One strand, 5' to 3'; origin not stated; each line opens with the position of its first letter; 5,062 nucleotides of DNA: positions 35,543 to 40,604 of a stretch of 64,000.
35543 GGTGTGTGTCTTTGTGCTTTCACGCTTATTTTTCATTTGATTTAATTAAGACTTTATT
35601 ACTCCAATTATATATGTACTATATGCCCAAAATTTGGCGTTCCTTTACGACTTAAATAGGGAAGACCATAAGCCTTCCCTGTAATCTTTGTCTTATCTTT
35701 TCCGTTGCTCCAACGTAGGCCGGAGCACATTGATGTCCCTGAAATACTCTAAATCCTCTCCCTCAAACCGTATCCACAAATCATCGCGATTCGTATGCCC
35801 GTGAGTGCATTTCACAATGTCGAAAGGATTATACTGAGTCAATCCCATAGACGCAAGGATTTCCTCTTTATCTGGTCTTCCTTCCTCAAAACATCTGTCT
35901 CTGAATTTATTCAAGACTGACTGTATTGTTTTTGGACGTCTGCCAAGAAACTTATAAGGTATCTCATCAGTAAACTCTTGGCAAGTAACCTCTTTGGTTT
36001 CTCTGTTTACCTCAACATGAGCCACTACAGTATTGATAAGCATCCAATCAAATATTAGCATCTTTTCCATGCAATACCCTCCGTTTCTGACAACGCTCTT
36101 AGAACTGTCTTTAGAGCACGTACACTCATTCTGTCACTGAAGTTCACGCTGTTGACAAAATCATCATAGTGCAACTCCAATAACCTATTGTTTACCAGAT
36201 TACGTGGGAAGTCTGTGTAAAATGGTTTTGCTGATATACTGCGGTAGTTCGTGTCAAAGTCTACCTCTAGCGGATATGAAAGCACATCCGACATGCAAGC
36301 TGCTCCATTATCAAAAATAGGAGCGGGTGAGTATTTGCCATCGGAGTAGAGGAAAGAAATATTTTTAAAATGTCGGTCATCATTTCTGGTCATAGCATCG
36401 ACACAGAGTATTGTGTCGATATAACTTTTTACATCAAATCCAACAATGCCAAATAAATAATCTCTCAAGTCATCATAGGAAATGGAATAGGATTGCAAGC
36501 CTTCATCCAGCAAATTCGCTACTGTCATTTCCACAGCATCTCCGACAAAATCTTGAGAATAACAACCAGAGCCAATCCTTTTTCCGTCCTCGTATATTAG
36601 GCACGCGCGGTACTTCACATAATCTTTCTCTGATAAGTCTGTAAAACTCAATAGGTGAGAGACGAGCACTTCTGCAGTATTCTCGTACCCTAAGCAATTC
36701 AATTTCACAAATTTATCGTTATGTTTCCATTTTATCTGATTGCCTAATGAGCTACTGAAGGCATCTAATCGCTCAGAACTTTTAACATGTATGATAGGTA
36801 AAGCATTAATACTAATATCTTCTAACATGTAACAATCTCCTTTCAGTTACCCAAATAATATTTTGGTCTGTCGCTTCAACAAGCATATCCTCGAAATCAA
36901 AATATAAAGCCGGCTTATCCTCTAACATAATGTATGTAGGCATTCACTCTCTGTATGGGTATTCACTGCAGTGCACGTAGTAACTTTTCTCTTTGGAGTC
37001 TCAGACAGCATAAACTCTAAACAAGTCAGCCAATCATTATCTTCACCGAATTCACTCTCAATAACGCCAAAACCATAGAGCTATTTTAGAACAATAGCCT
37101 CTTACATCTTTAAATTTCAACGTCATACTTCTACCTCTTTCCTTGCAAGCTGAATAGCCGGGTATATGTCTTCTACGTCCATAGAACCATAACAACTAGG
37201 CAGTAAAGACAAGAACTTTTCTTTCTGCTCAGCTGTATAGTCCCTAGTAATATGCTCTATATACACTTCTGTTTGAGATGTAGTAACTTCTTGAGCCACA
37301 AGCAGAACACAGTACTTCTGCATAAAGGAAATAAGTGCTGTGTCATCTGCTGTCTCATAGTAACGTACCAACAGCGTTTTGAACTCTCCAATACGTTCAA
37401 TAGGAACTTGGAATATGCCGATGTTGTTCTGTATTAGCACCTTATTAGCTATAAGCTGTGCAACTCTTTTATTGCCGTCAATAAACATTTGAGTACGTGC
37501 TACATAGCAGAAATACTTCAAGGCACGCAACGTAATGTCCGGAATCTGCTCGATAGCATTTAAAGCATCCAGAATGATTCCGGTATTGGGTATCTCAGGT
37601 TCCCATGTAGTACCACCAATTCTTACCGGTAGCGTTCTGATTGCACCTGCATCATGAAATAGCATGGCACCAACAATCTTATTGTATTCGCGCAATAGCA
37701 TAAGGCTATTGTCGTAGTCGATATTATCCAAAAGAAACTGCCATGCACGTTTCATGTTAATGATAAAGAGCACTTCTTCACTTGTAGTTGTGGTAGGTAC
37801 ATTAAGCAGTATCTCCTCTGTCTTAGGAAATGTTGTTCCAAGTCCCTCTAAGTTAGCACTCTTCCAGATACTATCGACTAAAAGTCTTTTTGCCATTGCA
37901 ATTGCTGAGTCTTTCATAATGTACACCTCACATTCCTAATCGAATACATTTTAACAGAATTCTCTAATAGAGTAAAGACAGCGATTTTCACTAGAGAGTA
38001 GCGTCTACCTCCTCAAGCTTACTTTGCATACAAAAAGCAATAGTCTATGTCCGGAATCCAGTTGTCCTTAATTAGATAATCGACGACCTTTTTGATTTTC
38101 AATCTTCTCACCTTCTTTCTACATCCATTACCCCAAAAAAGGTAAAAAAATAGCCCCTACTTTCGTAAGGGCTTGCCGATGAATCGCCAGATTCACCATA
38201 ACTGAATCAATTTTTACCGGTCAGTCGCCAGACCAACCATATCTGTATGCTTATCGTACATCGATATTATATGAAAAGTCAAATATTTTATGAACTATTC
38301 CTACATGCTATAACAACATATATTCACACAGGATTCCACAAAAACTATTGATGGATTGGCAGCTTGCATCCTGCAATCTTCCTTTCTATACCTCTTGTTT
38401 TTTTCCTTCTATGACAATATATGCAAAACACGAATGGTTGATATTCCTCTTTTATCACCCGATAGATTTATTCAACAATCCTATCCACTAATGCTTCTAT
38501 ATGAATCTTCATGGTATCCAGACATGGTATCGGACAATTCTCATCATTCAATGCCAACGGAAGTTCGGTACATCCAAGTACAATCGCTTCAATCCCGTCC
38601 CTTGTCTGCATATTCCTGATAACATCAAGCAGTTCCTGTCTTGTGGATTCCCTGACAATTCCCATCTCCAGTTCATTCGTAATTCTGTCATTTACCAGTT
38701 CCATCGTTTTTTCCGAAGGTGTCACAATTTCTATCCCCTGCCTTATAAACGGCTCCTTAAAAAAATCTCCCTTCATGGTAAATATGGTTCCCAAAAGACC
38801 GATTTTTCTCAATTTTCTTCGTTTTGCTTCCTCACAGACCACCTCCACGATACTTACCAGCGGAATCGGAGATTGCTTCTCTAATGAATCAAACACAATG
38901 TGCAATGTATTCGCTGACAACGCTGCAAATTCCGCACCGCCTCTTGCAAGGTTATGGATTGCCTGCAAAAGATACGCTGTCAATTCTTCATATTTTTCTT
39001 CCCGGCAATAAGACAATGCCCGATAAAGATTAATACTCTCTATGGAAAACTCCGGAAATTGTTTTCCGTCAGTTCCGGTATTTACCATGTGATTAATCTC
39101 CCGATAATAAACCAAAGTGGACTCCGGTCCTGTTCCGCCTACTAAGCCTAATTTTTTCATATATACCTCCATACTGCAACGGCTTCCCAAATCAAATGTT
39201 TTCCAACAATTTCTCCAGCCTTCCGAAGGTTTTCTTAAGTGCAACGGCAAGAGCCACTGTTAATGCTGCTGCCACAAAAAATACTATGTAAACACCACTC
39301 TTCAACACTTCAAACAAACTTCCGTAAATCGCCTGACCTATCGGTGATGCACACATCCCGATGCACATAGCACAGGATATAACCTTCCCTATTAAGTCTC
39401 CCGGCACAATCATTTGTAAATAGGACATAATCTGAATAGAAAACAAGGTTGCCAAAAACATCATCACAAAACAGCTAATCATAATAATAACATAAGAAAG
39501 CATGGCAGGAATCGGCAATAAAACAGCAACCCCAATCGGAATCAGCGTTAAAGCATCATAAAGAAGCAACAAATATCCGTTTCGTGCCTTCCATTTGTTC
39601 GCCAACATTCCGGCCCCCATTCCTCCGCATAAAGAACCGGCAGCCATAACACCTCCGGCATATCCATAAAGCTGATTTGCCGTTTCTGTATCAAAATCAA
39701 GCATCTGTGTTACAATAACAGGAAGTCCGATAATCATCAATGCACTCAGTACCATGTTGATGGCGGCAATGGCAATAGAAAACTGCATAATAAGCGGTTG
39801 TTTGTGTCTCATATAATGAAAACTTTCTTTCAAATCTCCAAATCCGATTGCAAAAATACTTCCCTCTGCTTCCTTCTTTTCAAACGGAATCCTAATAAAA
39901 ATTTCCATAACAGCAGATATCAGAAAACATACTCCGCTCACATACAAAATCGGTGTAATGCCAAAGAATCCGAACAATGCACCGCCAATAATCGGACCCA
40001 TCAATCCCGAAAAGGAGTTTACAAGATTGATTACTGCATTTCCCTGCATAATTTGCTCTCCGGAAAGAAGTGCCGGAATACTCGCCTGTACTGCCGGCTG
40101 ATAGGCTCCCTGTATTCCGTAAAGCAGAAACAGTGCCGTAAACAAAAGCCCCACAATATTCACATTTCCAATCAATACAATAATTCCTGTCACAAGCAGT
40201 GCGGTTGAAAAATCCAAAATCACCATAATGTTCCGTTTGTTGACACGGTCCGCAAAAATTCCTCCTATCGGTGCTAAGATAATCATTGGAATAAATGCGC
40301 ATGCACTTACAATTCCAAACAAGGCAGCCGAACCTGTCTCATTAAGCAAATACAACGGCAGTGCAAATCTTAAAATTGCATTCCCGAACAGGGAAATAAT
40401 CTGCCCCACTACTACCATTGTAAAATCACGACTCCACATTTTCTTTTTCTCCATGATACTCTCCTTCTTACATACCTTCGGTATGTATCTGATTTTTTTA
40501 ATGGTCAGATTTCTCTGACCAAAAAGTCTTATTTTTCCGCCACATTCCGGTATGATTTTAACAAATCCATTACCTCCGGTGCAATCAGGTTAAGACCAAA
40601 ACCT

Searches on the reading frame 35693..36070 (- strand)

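Call 6: search_protein_families(library=pfam, proteins=[window:35693-36070:-])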
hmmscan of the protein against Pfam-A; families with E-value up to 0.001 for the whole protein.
window:35693-36070:- (125 aa): 0 families

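Call 42: search_protein_families(library=padloc, max_evalue=0.01, proteins=[window:35693-36070:-])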
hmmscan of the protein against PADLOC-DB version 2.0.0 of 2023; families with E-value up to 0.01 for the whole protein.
window:35693-36070:- (125 aa): 3 families
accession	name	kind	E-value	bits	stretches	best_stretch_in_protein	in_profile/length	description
PDLC04352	PDC-M03B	-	0.0011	16.6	1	51-97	71-118/250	-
PDLC04347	PDC-M03B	-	0.0015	16.1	1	54-98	66-112/245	-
PDLC04349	PDC-M03B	-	0.0071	14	1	50-98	66-114/232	-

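Call 43: search_protein_families(library=ncbifam, max_evalue=0.01, proteins=[window:35693-36070:-])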
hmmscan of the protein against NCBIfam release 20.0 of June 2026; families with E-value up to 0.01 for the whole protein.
window:35693-36070:- (125 aa): 0 families

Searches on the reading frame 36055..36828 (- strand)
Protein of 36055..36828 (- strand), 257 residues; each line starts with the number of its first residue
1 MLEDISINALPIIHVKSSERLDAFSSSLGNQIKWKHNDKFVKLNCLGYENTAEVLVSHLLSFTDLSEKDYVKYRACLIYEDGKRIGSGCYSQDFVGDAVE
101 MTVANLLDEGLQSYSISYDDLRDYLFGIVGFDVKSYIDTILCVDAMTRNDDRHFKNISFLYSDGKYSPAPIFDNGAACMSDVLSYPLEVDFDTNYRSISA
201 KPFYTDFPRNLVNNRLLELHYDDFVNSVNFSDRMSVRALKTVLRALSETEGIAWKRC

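Call 6: search_protein_families(library=pfam, proteins=[window:36055-36828:-])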
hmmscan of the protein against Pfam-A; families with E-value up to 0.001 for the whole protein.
window:36055-36828:- (257 aa): 1 family
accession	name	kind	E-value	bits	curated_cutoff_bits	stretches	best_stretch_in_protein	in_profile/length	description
PF07804.18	HipA_C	-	2.2e-06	27.9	30.5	1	117-177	99-162/213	HipA-like C-terminal domain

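Call 42: search_protein_families(library=padloc, max_evalue=0.01, proteins=[window:36055-36828:-])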
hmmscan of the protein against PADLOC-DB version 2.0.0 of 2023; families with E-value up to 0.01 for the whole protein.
window:36055-36828:- (257 aa): 3 families
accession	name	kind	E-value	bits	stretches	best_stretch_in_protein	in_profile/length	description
PDLC04340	PDC-M03A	-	2.2e-07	28.6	1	122-180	115-173/280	-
PDLC04339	PDC-M03A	-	0.00029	18.3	1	139-178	139-178/293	-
PDLC04344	PDC-M03A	-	0.0014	16.1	1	141-178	154-192/305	-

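Call 43: search_protein_families(library=ncbifam, max_evalue=0.01, proteins=[window:36055-36828:-])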
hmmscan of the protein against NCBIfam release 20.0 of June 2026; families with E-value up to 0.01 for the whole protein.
window:36055-36828:- (257 aa): 0 families

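Call 78: find_encoding_contigs(protein=window:36055-36828:-, flank=6000, max_places=6)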
Protein window:36055-36828:- (257 aa): 2 contigs read that carry it; 1 place shown.
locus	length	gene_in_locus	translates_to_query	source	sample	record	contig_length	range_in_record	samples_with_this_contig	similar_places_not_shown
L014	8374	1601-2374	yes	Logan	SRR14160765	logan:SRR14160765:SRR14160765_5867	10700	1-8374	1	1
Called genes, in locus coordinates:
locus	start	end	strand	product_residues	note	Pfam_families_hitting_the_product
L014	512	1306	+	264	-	-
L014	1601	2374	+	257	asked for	PF07804:HipA_C (weak)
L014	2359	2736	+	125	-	-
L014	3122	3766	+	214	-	-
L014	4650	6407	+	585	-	PF03235:GmrSD_N, PF04326:SLFN_AlbA_2 (faint)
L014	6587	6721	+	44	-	-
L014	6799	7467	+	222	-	PF00857:Isochorismatase (weak)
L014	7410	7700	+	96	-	-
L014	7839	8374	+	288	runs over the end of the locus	-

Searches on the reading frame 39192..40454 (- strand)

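Call 6: search_protein_families(library=pfam, proteins=[window:39192-40454:-])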
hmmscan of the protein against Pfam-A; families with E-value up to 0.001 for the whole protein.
window:39192-40454:- (420 aa): 2 families
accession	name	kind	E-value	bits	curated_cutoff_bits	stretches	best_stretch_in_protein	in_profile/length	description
PF07690.21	MFS_1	-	1.6e-29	103.3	33.4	1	15-371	2-344/347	Major Facilitator Superfamily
PF05977.19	MFS_3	-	2.6e-12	46.4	27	1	11-405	12-390/524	Transmembrane secretion effector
